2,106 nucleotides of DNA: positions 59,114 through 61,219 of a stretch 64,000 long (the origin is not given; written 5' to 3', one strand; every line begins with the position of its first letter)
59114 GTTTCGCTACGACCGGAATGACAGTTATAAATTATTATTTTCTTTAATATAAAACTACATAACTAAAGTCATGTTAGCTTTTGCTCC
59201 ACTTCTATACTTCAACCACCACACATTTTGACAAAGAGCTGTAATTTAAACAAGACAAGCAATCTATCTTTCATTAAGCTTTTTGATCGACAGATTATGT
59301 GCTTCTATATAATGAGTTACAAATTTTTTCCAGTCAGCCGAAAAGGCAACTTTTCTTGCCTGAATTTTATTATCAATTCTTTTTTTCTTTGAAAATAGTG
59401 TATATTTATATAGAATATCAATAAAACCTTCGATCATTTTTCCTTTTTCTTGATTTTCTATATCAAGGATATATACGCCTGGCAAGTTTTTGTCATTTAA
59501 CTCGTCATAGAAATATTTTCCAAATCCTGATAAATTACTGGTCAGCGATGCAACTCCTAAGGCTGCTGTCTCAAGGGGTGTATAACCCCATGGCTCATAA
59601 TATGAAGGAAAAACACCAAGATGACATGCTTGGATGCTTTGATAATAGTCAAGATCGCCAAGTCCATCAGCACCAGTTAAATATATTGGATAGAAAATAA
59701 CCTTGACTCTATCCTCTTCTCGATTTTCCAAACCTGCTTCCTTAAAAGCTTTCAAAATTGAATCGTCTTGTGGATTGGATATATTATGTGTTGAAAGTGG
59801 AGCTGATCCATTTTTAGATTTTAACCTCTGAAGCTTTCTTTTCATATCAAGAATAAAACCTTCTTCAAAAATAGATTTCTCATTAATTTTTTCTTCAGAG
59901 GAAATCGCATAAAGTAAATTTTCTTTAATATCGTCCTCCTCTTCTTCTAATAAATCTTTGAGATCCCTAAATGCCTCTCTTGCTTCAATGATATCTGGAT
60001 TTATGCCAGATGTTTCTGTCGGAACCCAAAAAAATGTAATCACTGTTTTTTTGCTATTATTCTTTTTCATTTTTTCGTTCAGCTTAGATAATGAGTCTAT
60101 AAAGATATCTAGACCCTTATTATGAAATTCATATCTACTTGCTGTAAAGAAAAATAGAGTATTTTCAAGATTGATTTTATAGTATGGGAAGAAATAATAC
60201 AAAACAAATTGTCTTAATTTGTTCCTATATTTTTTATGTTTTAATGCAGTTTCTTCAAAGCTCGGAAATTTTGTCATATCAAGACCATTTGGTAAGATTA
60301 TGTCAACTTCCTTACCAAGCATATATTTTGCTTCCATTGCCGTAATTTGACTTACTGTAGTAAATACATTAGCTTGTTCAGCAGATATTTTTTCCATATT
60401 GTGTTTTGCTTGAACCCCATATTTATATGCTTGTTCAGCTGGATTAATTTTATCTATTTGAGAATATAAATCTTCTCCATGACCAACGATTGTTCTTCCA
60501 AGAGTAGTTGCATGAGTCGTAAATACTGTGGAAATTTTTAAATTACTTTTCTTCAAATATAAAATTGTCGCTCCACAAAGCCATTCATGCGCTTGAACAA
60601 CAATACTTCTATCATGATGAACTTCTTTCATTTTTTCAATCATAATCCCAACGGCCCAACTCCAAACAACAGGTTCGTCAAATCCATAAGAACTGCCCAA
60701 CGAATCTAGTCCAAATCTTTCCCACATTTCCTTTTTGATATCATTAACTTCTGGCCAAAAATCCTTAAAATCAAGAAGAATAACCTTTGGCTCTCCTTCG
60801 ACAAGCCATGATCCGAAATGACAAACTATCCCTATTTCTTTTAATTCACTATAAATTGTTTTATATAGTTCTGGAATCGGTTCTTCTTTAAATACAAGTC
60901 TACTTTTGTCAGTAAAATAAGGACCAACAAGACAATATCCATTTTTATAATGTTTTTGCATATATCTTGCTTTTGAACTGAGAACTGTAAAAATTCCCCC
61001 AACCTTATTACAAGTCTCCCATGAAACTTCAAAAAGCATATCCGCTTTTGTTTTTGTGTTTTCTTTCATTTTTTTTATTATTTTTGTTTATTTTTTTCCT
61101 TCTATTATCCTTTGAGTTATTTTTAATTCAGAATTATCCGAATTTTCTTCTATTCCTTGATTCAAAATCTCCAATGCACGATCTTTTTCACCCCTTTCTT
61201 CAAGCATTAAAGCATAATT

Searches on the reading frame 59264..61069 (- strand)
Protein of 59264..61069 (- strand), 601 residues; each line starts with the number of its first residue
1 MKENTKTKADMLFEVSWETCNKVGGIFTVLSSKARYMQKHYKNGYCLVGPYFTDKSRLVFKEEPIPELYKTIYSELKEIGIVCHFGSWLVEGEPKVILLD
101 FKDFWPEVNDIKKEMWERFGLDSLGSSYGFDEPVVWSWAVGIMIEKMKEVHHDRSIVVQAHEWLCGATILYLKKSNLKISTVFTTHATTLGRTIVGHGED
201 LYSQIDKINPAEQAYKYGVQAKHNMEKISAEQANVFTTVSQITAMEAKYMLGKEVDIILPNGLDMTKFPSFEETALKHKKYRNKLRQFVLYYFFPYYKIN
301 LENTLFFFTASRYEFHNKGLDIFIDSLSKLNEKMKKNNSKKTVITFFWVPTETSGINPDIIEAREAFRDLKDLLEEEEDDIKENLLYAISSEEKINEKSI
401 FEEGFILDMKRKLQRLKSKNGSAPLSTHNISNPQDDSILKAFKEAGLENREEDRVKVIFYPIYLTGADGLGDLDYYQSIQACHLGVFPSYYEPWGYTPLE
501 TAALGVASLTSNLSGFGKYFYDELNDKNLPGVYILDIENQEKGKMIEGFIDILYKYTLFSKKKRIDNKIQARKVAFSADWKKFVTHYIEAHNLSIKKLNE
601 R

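Call 79: search_protein_families(library=pfam, proteins=[window:59264-61069:-], max_evalue=0.0001)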
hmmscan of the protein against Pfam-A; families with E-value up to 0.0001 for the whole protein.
window:59264-61069:- (601 aa): 4 families
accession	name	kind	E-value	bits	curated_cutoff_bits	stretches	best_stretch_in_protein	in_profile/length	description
PF05693.19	Glycogen_syn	-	3.9e-146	488.7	27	1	14-598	1-586/639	Glycogen synthase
PF08323.17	Glyco_transf_5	-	5.3e-08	33.3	22.7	1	16-249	6-226/239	Starch synthase catalytic domain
PF00534.26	Glycos_transf_1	-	1.7e-07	31.3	26.4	1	477-522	88-133/172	Glycosyl transferases group 1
PF13692.12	Glyco_trans_1_4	-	3.7e-05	24.5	27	0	473-518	67-113/142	Glycosyl transferases group 1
